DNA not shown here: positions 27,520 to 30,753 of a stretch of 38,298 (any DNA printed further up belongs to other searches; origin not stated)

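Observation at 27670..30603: M23 metallo-endopeptidase domain fused to the N-terminus of a VirB6/TrbL-like channel protein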

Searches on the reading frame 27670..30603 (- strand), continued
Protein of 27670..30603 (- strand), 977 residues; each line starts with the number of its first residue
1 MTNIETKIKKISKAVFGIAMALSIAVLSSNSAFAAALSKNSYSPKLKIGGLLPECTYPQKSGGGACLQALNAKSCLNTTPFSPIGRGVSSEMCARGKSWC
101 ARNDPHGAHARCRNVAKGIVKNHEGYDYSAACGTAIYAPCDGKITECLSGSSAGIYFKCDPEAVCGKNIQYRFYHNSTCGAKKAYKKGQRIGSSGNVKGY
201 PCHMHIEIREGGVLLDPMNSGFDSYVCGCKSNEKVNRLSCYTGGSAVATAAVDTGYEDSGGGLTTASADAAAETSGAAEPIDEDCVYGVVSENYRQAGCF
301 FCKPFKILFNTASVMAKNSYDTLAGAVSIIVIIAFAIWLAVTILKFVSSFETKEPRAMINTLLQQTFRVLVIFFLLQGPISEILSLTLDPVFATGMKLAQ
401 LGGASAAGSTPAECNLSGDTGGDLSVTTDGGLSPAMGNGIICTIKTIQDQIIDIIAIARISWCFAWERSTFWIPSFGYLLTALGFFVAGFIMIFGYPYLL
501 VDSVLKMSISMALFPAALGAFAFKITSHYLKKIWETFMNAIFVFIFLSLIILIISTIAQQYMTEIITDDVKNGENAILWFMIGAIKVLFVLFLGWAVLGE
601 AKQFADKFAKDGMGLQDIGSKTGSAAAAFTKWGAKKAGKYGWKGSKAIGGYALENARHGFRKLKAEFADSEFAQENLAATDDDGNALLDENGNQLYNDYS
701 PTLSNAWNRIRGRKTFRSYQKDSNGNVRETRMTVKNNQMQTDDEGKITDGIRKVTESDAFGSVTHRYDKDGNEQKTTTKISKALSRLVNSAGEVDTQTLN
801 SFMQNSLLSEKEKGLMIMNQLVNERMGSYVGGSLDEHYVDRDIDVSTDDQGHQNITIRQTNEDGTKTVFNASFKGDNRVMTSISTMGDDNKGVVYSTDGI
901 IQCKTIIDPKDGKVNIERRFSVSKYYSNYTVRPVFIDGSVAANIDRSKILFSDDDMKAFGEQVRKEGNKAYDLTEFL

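Call 72: search_protein_representatives(alignment_id=A2)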
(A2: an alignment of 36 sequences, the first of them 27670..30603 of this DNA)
Query: 36 sequences, 978 profile positions. Proteins with E-value up to 0.001 (for the whole library): 45862; up to 1e-10: 1394; up to 1e-30: 337. The best 150 are listed.
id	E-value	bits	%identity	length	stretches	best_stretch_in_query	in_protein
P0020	0.0e+00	1458.2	-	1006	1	7-978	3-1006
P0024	0.0e+00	1430.7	-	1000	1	9-978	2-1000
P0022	0.0e+00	1365.8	-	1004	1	1-978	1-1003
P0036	0.0e+00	1157.2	-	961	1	22-978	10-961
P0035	0.0e+00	1048.0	-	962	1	1-977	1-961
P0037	0.0e+00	1025.9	-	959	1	12-978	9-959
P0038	1.4e-274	930.2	-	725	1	274-978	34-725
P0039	1.1e-256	870.9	-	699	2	320-762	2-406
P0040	3.3e-253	859.4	-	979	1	33-977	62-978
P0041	1.8e-193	661.7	-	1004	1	16-969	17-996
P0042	1.0e-191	655.9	-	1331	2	247-970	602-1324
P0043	4.5e-191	653.7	-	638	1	335-978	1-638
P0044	1.5e-181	622.2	-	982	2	16-681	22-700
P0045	8.1e-181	619.8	-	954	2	9-681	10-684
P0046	3.7e-178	611.0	-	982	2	43-680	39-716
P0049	9.8e-166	569.9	-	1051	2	251-682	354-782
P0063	3.9e-142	491.7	-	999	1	159-957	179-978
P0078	7.9e-127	441.1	-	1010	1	286-964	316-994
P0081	5.4e-124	431.7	-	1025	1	254-930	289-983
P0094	4.0e-114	399.0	-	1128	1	9-962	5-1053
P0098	2.6e-112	393.0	-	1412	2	280-969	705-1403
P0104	3.1e-109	382.9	-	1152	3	232-679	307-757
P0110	2.8e-108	379.7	-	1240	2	268-969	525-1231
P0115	5.0e-105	368.9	-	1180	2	287-697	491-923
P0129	5.8e-99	348.9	-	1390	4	281-650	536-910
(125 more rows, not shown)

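Call 76: search_protein_families(library=pfam, alignment_id=A4, max_evalue=0.001)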
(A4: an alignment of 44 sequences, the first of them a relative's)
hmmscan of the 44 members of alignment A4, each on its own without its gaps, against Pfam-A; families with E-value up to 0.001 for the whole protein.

A. member 1, P0057 (1013 aa): 2 families
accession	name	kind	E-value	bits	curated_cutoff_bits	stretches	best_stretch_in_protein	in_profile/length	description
PF01551.29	Peptidase_M23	-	6.1e-09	36.4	28.7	1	114-241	2-88/96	Peptidase family M23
PF04610.19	TrbL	-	0.00027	21.2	25.9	1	420-627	22-191/215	TrbL/VirB6 plasmid conjugal transfer protein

B. families by the number of members that match (of 44 scanned): 7 families
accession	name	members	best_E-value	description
PF01551.29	Peptidase_M23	24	9.7e-13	Peptidase family M23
PF04610.19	TrbL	16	1.1e-10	TrbL/VirB6 plasmid conjugal transfer protein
PF01464.25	SLT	3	1.5e-20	Transglycosylase SLT domain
PF21785.3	Bflower_2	3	2.4e-07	5-fold beta-flower protein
PF21277.2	T6SS_VgrG3-like_C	2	7e-18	Type VI secretion system spike protein VgrG3-like, C-terminal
PF05593.20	RHS_repeat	1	2.7e-07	RHS Repeat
PF02413.22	Caudo_TAP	1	0.0005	Caudovirales tail fibre assembly protein, lambda gpK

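Call 79: search_protein_families(library=pfam, proteins=[P0129, P0110, P0115, P0098, P0104, P0063, P0078, P0081], max_evalue=0.01)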
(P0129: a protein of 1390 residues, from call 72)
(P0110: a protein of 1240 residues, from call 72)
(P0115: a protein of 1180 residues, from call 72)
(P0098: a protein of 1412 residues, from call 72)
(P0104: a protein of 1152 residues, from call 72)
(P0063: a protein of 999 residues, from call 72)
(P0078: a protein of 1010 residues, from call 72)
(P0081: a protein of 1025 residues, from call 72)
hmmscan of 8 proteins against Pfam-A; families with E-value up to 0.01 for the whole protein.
P0129 (1390 aa): 4 families
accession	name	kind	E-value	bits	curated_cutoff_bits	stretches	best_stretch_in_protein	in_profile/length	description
PF01464.25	SLT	-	1.5e-20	73.3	21.3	1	334-457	2-107/117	Transglycosylase SLT domain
PF21785.3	Bflower_2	-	7.6e-06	26.2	38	1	1200-1284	26-90/112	5-fold beta-flower protein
PF19489.4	SLT_4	-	0.0021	18.2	27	1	307-389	16-105/184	Transglycosylase SLT domain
PF04890.18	DUF648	-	0.0087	16.3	29.7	0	306-365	182-241/287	Family of unknown function (DUF648)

P0110 (1240 aa): 4 families
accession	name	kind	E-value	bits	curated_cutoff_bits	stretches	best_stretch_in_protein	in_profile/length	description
PF01464.25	SLT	-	1e-17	64.2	21.3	1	357-456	2-100/117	Transglycosylase SLT domain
PF01551.29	Peptidase_M23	-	8.7e-06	26.3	28.7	1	101-229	13-96/96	Peptidase family M23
PF18013.6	Phage_lysozyme2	-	0.0011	19.6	28.2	1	363-402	14-57/140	Phage tail lysozyme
PF13406.11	SLT_2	-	0.0065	16.2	24.3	0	388-405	151-168/292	Transglycosylase SLT domain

P0115 (1180 aa): 1 family
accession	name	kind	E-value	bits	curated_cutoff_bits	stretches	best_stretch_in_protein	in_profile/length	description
PF04610.19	TrbL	-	7.3e-08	32.9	25.9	1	639-777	55-191/215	TrbL/VirB6 plasmid conjugal transfer protein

P0098 (1412 aa): 2 families
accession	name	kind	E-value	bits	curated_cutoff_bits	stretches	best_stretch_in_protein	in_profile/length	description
PF01464.25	SLT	-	5.1e-11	42.6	21.3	2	578-641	51-113/117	Transglycosylase SLT domain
PF01551.29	Peptidase_M23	-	4.2e-08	33.7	28.7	1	147-274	2-95/96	Peptidase family M23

P0104 (1152 aa): 2 families
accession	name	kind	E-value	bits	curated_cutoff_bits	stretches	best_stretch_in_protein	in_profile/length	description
PF21785.3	Bflower_2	-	3.3e-06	27.3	38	1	987-1075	14-97/112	5-fold beta-flower protein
PF01551.29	Peptidase_M23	-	0.00031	21.3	28.7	1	72-177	2-79/96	Peptidase family M23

P0063 (999 aa): 1 family
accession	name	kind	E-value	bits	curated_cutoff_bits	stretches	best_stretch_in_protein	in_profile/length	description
PF01551.29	Peptidase_M23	-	8e-08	32.8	28.7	1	180-238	42-89/96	Peptidase family M23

P0078 (1010 aa): 1 family
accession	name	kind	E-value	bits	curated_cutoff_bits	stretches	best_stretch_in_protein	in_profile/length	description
PF04610.19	TrbL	-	1.1e-10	42.1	25.9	1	444-593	54-200/215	TrbL/VirB6 plasmid conjugal transfer protein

P0081 (1025 aa): 1 family
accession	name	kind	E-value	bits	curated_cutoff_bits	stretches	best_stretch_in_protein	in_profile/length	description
PF04610.19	TrbL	-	1e-05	25.8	25.9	1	448-587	55-190/215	TrbL/VirB6 plasmid conjugal transfer protein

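Call 80: find_encoding_contigs(protein=P0129, flank=10000, max_places=3)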
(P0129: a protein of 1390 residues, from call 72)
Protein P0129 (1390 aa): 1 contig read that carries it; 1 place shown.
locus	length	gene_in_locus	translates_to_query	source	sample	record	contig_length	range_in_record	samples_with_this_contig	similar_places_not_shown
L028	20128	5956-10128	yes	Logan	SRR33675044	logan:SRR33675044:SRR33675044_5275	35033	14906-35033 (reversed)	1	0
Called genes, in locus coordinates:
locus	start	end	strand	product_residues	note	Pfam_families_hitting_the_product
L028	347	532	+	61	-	-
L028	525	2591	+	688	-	-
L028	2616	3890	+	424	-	PF04610:TrbL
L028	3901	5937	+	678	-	-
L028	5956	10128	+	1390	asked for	PF01464:SLT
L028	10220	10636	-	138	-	-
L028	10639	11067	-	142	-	-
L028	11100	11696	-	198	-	-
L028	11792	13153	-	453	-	PF00587:tRNA-synt_2b, PF03129:HGTP_anticodon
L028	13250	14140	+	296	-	-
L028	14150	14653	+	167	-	PF10688:Imp-YgjV (weak)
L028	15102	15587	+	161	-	-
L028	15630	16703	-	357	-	PF02016:Peptidase_S66, PF17676:Peptidase_S66C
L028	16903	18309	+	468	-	PF00860:Xan_ur_permease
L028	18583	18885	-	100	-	-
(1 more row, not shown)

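Call 82: list_cluster_members(proteins=[P0013, P0015, P0020, P0021, P0029, P0129, P0110, P0098, P0049, P0094])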
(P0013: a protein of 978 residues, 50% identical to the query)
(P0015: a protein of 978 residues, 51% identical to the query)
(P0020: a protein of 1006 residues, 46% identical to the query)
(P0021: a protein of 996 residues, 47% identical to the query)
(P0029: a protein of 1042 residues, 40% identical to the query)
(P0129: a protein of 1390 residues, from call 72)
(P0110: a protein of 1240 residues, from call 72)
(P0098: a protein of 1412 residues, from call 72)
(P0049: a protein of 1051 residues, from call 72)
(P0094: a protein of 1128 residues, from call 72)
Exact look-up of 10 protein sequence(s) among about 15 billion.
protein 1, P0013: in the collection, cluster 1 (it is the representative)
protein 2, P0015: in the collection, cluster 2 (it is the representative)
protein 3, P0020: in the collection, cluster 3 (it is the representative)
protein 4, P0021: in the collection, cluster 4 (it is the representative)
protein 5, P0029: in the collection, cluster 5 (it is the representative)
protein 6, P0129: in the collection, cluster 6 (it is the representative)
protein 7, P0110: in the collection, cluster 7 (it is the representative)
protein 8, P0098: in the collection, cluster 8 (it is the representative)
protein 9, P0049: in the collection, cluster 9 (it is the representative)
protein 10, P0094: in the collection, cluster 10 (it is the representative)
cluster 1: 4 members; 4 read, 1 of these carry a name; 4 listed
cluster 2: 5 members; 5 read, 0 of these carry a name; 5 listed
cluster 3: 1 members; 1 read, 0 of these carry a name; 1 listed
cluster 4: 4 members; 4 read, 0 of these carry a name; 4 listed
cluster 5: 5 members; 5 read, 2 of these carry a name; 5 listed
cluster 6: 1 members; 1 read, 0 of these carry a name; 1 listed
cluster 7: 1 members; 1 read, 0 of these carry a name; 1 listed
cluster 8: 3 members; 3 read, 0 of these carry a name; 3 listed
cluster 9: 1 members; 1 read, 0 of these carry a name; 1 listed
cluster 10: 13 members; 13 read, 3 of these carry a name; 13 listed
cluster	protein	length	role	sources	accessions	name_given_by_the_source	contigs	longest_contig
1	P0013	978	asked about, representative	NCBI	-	-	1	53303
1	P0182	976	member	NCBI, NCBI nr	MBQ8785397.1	MAG: M23 family metallopeptidase [Alphaproteobacteria bacterium] | M23 family metallopeptidase [Alphaproteobacteria bacterium]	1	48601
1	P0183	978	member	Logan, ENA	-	-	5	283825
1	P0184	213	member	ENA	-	-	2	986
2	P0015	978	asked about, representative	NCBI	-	-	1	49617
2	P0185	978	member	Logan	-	-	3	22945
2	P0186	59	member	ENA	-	-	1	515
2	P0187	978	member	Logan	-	-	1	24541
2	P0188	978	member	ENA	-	-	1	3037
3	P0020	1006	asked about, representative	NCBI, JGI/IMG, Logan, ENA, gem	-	-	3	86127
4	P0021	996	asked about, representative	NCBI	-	-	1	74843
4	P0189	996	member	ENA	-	-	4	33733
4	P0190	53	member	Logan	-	-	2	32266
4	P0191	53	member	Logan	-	-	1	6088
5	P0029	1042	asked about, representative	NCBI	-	-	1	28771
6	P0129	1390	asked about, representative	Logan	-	-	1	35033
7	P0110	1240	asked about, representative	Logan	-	-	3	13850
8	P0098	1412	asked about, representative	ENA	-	-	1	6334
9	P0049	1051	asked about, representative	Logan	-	-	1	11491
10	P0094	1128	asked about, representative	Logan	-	-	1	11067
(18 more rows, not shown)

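Call 90: fold_search(model_id=the predicted structure, library=viral)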
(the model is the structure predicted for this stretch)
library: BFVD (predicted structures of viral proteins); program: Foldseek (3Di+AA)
matches with E <= 10: 592; with E <= 0.001: 20
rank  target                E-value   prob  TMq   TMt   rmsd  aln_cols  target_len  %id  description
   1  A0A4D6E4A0            2.7e-05  1.00  0.11  0.42   4.2       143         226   22  Peptidase [Streptomyces phage Forthebois]
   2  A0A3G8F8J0            4.0e-05  1.00  0.10  0.14  10.6       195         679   18  (no name in the UniProt tables at hand)
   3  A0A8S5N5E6            7.0e-05  1.00  0.11  0.24   4.1       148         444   22  Tail protein [Myoviridae sp. ctsip2]
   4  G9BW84                7.3e-05  1.00  0.11  0.47  20.1       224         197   17  (no name in the UniProt tables at hand)
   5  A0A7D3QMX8            8.3e-05  1.00  0.09  0.29  26.4       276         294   17  (no name in the UniProt tables at hand)
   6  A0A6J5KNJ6            9.9e-05  1.00  0.11  0.12  22.5       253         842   21  Peptidase M23 [uncultured Caudovirales phage]
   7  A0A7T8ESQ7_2          1.4e-04  1.00  0.12  0.12  25.1       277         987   20  (no name in the UniProt tables at hand)
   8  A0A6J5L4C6            1.7e-04  1.00  0.10  0.39  11.5       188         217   16  Peptidase M23 [uncultured Caudovirales phage]
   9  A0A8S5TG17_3          1.8e-04  1.00  0.10  0.08  18.7       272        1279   16  Tail tape measure [Myoviridae sp. ctIty1]
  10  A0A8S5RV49            2.0e-04  1.00  0.09  0.15   2.8       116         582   29  (no name in the UniProt tables at hand)
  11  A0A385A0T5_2          2.1e-04  1.00  0.11  0.11  15.0       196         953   22  (no name in the UniProt tables at hand)
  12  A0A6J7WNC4            2.4e-04  1.00  0.11  0.38  19.7       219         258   17  Peptidase M23 [uncultured Caudovirales phage]
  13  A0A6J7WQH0            2.7e-04  1.00  0.12  0.13  11.7       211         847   18  Peptidase M23 [uncultured Caudovirales phage]
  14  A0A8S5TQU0            4.5e-04  1.00  0.09  0.37   5.0       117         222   20  Peptidase [Myoviridae sp. ctY1522]
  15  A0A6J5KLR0            4.9e-04  1.00  0.10  0.51   6.9       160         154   19  Peptidase M23 [uncultured Caudovirales phage]
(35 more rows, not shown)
